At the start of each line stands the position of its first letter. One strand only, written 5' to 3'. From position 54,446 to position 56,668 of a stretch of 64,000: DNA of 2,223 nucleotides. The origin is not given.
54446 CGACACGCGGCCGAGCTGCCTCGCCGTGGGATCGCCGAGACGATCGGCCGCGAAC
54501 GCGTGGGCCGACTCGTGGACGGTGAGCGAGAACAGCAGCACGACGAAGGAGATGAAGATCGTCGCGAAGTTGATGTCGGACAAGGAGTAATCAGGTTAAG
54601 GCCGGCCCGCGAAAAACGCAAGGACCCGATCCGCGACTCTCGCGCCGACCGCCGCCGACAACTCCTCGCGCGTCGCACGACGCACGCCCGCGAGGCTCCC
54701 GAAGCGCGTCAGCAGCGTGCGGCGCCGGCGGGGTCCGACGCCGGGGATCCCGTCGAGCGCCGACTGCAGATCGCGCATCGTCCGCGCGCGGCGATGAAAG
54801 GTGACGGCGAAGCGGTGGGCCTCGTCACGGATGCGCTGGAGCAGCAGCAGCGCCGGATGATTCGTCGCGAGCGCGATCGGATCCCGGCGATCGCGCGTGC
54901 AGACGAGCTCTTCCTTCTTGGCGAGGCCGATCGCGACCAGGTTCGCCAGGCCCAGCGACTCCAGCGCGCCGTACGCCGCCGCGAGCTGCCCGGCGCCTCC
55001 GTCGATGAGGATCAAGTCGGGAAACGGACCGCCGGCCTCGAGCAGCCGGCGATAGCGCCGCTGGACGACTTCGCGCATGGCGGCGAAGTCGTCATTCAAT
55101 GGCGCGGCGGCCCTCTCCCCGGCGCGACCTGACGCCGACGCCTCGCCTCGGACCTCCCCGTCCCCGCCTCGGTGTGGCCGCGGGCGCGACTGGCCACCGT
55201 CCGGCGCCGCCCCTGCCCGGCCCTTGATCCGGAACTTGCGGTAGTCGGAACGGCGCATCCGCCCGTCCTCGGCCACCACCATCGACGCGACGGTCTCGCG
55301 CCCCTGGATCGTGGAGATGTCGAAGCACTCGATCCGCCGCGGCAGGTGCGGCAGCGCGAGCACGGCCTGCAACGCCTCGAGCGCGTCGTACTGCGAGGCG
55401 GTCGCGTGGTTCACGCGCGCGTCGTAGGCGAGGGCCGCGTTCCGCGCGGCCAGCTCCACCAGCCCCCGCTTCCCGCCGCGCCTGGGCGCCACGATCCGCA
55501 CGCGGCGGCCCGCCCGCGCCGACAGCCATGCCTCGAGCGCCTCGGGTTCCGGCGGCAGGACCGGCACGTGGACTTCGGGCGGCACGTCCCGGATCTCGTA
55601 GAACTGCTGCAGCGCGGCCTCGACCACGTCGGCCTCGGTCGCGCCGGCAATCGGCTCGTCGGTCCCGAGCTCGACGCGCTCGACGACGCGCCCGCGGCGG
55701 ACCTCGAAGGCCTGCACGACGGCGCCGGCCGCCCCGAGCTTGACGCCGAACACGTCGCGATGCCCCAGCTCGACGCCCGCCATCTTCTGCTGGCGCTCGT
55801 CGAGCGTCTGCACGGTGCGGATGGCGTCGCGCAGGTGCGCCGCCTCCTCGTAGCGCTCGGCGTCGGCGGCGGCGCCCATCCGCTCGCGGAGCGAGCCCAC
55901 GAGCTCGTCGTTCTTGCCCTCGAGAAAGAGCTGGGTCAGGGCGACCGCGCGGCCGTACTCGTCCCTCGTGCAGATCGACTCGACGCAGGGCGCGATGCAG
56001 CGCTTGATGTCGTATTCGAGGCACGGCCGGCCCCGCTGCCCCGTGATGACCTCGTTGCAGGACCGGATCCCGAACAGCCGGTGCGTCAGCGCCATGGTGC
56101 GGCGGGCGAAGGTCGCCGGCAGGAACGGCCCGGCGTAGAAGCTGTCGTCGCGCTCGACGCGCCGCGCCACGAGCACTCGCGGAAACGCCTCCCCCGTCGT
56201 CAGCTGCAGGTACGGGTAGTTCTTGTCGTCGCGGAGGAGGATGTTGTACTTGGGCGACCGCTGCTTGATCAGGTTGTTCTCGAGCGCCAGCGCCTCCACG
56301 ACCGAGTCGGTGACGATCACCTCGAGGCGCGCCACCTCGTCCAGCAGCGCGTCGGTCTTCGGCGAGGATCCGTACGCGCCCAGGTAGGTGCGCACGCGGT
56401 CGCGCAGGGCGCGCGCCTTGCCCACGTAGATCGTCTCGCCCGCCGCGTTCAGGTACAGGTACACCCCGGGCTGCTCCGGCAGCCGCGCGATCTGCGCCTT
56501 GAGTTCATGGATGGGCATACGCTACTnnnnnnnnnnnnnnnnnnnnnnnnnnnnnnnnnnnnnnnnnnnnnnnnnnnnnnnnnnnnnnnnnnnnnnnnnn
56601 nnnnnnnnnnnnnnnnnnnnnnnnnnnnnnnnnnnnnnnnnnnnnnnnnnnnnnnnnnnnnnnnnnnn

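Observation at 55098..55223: GC-rich repeat element apparently inserted in frame inside uvrC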

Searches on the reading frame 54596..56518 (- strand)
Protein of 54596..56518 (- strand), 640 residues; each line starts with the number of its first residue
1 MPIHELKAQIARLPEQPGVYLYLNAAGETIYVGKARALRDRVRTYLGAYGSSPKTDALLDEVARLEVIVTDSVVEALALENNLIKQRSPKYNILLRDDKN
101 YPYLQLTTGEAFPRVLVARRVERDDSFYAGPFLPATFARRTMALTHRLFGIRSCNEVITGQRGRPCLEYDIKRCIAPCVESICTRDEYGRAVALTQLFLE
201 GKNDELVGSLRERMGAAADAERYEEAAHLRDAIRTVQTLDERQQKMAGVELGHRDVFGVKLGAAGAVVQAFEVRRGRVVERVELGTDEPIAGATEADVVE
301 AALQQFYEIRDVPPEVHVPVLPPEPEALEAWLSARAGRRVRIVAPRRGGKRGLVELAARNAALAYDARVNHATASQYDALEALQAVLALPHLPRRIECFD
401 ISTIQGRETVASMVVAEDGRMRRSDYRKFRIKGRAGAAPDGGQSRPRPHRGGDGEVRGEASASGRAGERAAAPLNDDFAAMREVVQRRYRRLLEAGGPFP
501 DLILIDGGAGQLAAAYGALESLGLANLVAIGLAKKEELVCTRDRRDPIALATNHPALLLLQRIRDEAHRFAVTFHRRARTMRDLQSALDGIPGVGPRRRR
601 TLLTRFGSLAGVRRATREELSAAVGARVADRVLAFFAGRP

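Call 11: find_homologous_proteins(query=window:54596-56518:-, max_evalue=1e-30)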
Query window:54596-56518:- (640 aa): 7999 proteins with E <= 1e-30 among 8000 candidates; the best 120 are listed.
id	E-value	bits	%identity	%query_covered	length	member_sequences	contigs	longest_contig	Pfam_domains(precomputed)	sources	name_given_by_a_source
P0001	0.0e+0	1395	100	100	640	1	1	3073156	PF12826.14,PF27096.1,PF14520.13,PF02151.26,PF01541.31,PF22920.3,PF08459.18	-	-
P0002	0.0e+0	1209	89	100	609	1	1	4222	PF12826.14,PF27096.1,PF14520.13,PF01541.31,PF22920.3,PF08459.18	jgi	jgi:excinuclease ABC subunit C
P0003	0.0e+0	1089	79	100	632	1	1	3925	PF27096.1,PF14520.13,PF01541.31,PF22920.3,PF08459.18,PF24348.2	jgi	jgi:excinuclease ABC subunit C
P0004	0.0e+0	1073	77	100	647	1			PF27096.1,PF14520.13,PF01541.31,PF22920.3,PF08459.18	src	-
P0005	0.0e+0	1072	78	100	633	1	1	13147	PF12826.14,PF27096.1,PF14520.13,PF02151.26,PF01541.31,PF22920.3,PF08459.18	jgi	jgi:excinuclease ABC subunit C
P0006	0.0e+0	1070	77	100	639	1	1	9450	PF27096.1,PF14520.13,PF02151.26,PF01541.31,PF22920.3,PF08459.18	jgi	jgi:excinuclease ABC subunit C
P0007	0.0e+0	1068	79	100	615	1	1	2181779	PF12826.14,PF27096.1,PF14520.13,PF01541.31,PF22920.3,PF00633.30,PF08459.18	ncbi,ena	-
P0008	0.0e+0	1066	77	100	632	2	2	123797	PF27096.1,PF14520.13,PF01541.31,PF22920.3,PF00633.30,PF08459.18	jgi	jgi:excinuclease ABC subunit C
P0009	0.0e+0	1064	76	100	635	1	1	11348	PF27096.1,PF14520.13,PF01541.31,PF22920.3,PF08459.18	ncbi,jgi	ncbi:MAG TPA: excinuclease ABC subunit UvrC [Vicinamibacterales bacterium]|jgi:excinuclease ABC subu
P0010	0.0e+0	1064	77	100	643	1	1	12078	PF27096.1,PF14520.13,PF02151.26,PF01541.31,PF22920.3,PF08459.18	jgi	jgi:excinuclease ABC subunit C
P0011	0.0e+0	1061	77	100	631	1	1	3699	PF12826.14,PF27096.1,PF14520.13,PF01541.31,PF22920.3,PF08459.18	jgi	jgi:excinuclease ABC subunit C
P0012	0.0e+0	1060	77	100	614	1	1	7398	PF27096.1,PF14520.13,PF02151.26,PF01541.31,PF22920.3,PF08459.18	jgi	jgi:excinuclease ABC subunit C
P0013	0.0e+0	1060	76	100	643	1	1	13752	PF27096.1,PF14520.13,PF01541.31,PF22920.3,PF08459.18,PF24348.2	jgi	jgi:excinuclease ABC subunit C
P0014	0.0e+0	1059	77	100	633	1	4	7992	PF27096.1,PF14520.13,PF02151.26,PF01541.31,PF22920.3,PF08459.18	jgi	jgi:excinuclease ABC subunit C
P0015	0.0e+0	1059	76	100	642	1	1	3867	PF27096.1,PF14520.13,PF01541.31,PF22920.3,PF08459.18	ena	-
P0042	0.0e+0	1045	75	100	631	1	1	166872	PF27096.1,PF14520.13,PF02151.26,PF01541.31,PF22920.3,PF08459.18,PF24348.2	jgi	jgi:excinuclease ABC subunit C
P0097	0.0e+0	1037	75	100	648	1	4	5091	PF27096.1,PF14520.13,PF02151.26,PF01541.31,PF22920.3,PF08459.18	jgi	jgi:excinuclease ABC subunit C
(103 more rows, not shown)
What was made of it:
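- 54596..56518 (-): uvrC coding sequence, 640 aa: GIY-YIG, UVR, UvrC RNase H-like domains and (HhH)2. More than 7999 UvrC homologues, the best of them named Vicinamibacterales (call 11).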

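Call 18: find_encoding_contigs(protein=P0008, flank=10000, max_places=1)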
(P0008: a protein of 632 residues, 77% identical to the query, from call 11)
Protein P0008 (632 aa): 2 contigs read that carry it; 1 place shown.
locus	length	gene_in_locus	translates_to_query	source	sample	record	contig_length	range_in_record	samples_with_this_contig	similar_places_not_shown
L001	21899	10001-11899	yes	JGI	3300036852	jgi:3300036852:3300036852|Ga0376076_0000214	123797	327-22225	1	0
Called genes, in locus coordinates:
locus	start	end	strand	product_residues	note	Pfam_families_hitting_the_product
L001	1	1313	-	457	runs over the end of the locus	-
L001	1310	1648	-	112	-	PF03551:PadR, PF13601:HTH_34 (weak)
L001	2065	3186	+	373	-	PF03447:NAD_binding_3, PF00742:Homoserine_dh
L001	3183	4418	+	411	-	PF00291:PALP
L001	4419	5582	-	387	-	PF00089:Trypsin, PF13365:Trypsin_2, PF17820:PDZ_6 (faint), PF13180:PDZ_2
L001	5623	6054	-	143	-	PF00011:HSP20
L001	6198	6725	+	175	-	PF08207:EFP_N, PF01132:EFP, PF09285:Elong-fact-P_C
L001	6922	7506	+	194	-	PF00265:TK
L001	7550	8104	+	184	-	-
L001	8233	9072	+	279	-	PF02735:Ku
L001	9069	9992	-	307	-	PF01066:CDP-OH_P_transf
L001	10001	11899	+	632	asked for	PF01541:GIY-YIG (weak), PF27096:UvrC_M, PF22920:UvrC_RNaseH, PF08459:UvrC_RNaseH_dom, PF00633:HHH (faint), PF14520:HHH_5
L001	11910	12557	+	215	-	PF02163:Peptidase_M50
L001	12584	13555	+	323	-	PF00579:tRNA-synt_1b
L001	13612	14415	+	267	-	PF02616:SMC_ScpA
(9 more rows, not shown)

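Call 19: find_encoding_contigs(protein=P0042, flank=10000, max_places=1)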
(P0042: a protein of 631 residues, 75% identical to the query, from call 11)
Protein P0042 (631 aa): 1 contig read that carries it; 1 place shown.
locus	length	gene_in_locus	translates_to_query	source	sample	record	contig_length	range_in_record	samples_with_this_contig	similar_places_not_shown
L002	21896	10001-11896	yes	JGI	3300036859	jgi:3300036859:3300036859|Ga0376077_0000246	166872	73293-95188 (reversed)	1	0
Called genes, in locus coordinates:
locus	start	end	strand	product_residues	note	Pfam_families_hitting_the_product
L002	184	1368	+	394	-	PF00291:PALP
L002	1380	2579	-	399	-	PF00089:Trypsin, PF13365:Trypsin_2, PF13180:PDZ_2, PF17820:PDZ_6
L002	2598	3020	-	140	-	PF00011:HSP20, PF17886:ArsA_HSP20 (weak)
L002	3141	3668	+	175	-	PF08207:EFP_N, PF01132:EFP, PF09285:Elong-fact-P_C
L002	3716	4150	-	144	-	PF00692:dUTPase, PF22769:DCD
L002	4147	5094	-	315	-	PF02511:Thy1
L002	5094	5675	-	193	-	PF22769:DCD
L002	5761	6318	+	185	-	-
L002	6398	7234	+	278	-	PF02735:Ku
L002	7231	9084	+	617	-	PF00488:MutS_V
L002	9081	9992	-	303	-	PF01066:CDP-OH_P_transf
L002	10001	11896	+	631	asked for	PF01541:GIY-YIG, PF24348:DUF7508 (faint), PF27096:UvrC_M, PF02151:UVR, PF22920:UvrC_RNaseH, PF08459:UvrC_RNaseH_dom, PF14520:HHH_5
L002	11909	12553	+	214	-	PF02163:Peptidase_M50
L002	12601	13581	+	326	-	PF00579:tRNA-synt_1b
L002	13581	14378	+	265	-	PF02616:SMC_ScpA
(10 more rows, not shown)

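Call 20: find_encoding_contigs(protein=P0002, flank=10000, max_places=1)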
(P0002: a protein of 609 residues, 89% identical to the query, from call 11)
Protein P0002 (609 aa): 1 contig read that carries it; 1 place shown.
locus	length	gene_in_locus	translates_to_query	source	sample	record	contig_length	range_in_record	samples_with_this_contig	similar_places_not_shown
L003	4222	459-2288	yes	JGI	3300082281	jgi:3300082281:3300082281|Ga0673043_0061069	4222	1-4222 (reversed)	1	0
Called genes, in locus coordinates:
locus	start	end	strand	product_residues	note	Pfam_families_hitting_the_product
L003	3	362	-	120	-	?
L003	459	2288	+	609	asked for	PF01541:GIY-YIG, PF27096:UvrC_M, PF22920:UvrC_RNaseH, PF08459:UvrC_RNaseH_dom, PF12826:HHH_2 (weak), PF14520:HHH_5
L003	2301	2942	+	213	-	PF02163:Peptidase_M50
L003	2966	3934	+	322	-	PF00579:tRNA-synt_1b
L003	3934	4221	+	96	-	?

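Call 37: find_related_loci(query=P0001, collection=metagenome_contigs, flank=4000)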
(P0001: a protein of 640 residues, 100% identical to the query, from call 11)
Query P0001 (640 aa) in metagenome_contigs; peptide patterns used: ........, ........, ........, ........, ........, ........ (x = any residue, [..] = any of these).
600 stretches matched a pattern (row limit reached: there are more); 537 encode a relative of the query (tblastn E <= 1e-3); the best 80 are kept; 80 distinct loci.
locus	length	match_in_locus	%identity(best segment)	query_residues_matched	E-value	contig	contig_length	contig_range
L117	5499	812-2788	74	1-640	0e+0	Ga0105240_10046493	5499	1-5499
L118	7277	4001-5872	76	1-639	0e+0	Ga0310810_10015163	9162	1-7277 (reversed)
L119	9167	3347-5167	75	1-640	0e+0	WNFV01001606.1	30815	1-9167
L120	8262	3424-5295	76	1-639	0e+0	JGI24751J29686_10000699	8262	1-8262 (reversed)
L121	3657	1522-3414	76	1-637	0e+0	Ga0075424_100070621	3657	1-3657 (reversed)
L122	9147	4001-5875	75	1-640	0e+0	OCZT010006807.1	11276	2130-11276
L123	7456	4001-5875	75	1-640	0e+0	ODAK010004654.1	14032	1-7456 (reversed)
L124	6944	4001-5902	74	1-640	0e+0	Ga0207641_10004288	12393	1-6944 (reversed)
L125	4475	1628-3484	75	1-639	0e+0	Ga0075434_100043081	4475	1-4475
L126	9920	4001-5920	75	1-639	0e+0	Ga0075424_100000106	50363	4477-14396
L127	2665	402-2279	74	1-640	0e+0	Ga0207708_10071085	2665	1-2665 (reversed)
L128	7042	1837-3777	74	1-639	0e+0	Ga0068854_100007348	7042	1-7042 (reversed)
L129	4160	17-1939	75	1-640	0e+0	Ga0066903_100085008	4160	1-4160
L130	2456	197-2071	74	1-640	0e+0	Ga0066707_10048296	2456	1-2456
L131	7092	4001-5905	75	1-640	0e+0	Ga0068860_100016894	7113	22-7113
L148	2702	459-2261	73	1-640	0e+0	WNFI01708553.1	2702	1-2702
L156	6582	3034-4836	75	1-640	0e+0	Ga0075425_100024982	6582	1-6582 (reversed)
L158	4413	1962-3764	72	1-640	0e+0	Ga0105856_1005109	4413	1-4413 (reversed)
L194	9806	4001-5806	68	1-639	0e+0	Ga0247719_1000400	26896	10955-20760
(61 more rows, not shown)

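Call 44: find_encoding_contigs(protein=P0097, flank=3000, max_places=2)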
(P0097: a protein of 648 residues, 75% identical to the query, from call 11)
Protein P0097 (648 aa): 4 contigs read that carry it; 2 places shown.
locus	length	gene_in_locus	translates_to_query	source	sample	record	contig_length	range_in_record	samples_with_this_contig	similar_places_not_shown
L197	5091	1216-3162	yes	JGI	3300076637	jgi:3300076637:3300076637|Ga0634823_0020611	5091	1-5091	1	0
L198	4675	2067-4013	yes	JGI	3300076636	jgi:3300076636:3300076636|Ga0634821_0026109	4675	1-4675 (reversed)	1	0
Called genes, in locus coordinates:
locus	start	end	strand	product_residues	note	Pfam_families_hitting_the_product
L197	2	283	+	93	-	?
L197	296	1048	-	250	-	PF01066:CDP-OH_P_transf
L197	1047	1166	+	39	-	-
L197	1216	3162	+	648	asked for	PF01541:GIY-YIG, PF27096:UvrC_M, PF02151:UVR (weak), PF22920:UvrC_RNaseH, PF08459:UvrC_RNaseH_dom, PF14520:HHH_5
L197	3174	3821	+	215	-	PF02163:Peptidase_M50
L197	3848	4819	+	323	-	PF00579:tRNA-synt_1b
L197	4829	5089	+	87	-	?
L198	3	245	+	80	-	?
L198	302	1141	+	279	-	PF02735:Ku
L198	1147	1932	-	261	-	PF01066:CDP-OH_P_transf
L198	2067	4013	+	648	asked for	PF01541:GIY-YIG, PF27096:UvrC_M, PF02151:UVR (weak), PF22920:UvrC_RNaseH, PF08459:UvrC_RNaseH_dom, PF14520:HHH_5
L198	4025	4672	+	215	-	PF02163:Peptidase_M50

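Call 45: find_encoding_contigs(protein=P0014, flank=3000, max_places=2)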
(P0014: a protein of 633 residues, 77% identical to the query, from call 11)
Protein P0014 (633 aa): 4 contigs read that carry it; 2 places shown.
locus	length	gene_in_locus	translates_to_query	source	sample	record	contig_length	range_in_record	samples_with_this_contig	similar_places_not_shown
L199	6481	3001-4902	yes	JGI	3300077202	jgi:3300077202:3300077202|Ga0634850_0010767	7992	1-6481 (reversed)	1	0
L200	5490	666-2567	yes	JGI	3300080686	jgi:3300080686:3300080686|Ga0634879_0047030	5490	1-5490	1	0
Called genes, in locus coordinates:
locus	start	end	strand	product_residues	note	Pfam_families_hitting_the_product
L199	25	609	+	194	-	PF00265:TK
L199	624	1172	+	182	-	-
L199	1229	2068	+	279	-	PF02735:Ku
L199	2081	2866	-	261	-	PF01066:CDP-OH_P_transf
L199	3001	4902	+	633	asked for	PF01541:GIY-YIG, PF27096:UvrC_M, PF02151:UVR (weak), PF22920:UvrC_RNaseH, PF08459:UvrC_RNaseH_dom, PF14520:HHH_5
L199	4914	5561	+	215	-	PF02163:Peptidase_M50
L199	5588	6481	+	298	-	?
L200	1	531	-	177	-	?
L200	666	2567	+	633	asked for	PF01541:GIY-YIG, PF27096:UvrC_M, PF02151:UVR (weak), PF22920:UvrC_RNaseH, PF08459:UvrC_RNaseH_dom, PF14520:HHH_5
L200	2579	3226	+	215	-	PF02163:Peptidase_M50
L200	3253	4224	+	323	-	PF00579:tRNA-synt_1b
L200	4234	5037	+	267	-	PF02616:SMC_ScpA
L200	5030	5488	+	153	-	?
